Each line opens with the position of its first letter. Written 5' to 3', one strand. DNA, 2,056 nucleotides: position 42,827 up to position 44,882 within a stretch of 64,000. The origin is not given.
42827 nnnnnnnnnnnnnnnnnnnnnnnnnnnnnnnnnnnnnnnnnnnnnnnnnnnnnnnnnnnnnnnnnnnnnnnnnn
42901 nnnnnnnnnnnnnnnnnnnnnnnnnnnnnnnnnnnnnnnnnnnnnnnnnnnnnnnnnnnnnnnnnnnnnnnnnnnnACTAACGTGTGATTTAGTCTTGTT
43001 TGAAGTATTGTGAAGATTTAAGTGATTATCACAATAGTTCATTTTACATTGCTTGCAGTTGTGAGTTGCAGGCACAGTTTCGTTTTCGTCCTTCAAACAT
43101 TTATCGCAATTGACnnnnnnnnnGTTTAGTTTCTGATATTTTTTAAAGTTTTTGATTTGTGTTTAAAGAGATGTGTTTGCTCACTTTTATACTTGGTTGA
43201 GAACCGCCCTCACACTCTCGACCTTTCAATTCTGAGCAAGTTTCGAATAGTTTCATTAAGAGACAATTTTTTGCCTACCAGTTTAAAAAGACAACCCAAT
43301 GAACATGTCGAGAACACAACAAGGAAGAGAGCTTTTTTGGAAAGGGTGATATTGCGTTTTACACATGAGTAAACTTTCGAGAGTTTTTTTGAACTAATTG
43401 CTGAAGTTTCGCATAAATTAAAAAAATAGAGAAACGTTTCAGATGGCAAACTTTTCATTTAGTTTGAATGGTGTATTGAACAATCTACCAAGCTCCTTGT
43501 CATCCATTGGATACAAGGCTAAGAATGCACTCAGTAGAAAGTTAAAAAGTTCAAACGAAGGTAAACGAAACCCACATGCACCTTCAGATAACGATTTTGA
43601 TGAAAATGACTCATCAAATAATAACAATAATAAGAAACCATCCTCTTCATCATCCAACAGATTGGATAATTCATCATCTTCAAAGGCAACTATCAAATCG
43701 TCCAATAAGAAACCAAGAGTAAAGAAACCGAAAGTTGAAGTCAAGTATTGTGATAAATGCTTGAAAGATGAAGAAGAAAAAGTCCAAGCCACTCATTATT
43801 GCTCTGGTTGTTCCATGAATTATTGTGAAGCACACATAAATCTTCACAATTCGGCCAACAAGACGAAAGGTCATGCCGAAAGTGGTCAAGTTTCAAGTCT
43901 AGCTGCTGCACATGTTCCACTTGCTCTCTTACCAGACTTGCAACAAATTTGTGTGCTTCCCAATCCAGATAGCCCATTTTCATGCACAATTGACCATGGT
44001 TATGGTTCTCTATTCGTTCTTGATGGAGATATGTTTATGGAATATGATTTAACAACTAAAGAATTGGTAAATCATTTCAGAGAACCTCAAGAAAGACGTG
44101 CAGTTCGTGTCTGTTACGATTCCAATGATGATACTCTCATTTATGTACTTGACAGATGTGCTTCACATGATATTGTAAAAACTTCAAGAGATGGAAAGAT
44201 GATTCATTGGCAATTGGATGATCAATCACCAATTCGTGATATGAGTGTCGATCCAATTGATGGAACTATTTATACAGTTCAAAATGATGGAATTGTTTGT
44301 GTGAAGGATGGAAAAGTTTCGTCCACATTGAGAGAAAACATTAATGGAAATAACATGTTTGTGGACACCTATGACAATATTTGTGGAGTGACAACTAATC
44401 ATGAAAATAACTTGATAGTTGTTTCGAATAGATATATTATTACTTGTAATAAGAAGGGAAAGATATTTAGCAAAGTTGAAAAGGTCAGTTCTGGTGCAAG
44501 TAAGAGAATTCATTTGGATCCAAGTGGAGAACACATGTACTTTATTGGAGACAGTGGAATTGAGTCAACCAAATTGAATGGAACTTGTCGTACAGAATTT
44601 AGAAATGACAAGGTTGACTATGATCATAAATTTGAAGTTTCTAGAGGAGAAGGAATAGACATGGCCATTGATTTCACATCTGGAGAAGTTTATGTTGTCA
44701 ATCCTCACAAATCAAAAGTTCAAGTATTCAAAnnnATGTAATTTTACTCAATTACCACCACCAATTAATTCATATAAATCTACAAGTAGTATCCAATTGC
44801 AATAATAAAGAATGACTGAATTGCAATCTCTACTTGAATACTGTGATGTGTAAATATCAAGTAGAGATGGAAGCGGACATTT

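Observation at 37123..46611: Zn2Cys6 transcription-factor paralog block around a divergent B-box+NHL gene pair, with a recent duplication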

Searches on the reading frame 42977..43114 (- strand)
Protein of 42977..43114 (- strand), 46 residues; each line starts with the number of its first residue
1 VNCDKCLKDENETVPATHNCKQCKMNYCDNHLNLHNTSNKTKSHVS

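Call 42: search_solved_structures(query=A3, max_evalue=10, show_alignments=3)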
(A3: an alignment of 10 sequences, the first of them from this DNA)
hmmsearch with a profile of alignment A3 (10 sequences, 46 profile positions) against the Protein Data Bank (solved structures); distinct sequences matched with E-value up to 10: 2.
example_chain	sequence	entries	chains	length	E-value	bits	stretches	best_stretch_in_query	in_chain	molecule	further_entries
6o5k_A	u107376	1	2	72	0.036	17.4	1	4-45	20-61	Transcription intermediary factor 1-beta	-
2pmz_P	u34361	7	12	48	1.1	12.7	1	2-24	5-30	DNA-directed RNA polymerase subunit P | DNA-DIRECTED RNA POLYMERASE RPO12 SUBUNIT | RNA POLYMERASE SUBUNIT 12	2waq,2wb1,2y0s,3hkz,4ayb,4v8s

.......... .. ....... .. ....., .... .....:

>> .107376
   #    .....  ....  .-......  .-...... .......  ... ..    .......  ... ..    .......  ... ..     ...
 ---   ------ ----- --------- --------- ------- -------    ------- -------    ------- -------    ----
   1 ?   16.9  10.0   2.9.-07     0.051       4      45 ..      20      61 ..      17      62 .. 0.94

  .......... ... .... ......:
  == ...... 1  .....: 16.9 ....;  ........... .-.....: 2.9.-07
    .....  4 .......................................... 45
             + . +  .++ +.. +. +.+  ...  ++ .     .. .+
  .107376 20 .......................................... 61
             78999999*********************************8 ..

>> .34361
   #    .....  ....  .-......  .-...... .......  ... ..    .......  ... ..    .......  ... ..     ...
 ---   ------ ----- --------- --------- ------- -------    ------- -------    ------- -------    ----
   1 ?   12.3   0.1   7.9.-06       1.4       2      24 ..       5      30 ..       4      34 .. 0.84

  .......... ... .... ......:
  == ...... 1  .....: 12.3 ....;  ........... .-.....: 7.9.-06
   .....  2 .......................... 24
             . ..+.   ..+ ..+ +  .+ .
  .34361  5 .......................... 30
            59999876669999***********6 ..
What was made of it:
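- It aligns in register with KAP1 B-box 1 (call 42).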

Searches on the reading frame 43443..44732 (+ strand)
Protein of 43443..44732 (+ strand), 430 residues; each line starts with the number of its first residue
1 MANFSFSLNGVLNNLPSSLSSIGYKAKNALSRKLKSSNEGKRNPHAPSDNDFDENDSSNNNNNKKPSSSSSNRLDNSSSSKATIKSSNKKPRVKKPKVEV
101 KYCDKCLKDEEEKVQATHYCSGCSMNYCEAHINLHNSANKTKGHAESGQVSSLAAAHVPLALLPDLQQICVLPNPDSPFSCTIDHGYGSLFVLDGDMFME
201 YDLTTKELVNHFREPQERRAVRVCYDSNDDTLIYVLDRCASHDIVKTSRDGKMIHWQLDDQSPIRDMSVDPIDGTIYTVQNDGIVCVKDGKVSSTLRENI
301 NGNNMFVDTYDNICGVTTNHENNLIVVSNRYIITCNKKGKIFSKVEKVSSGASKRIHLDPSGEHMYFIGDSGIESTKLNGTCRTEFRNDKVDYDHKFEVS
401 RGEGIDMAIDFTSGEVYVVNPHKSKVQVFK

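Call 8: search_protein_families(library=pfam, proteins=[window:43443-44732:+], max_evalue=0.1)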
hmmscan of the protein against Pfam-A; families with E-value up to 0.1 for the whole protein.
window:43443-44732:+ (430 aa): 4 families
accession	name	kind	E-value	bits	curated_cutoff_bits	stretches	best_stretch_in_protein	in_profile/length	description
PF22586.1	ANCHR-like_BBOX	-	0.00086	19.8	27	1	102-144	1-37/39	ANCHR-like B-box zinc-binding domain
PF16475.10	DUF5052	-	0.015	15.3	29.4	1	291-377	24-103/199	Domain of unknown function (DUF5052)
PF01436.27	NHL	-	0.035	14.6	20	0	406-429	6-28/28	NHL repeat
PF09299.17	Mu-transpos_C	-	0.077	13.4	21.7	0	218-237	34-53/61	Mu transposase, C-terminal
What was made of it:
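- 43443..44735 (+): B-type gene: basic low-complexity N-terminus, one B-box-like module and an NHL-type propeller. 430 aa, single exon. Pfam hits are sub-threshold: ANCHR-like_BBOX 19.8 bits and NHL 14.6 bits (call 8).
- On NHL repeat propeller: The B-type gene scores 14.6 bits against a cut-off of 20 (call 8).
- Checked: NHL scores 14.6 bits (cut-off 20) in one gene only (call 8).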
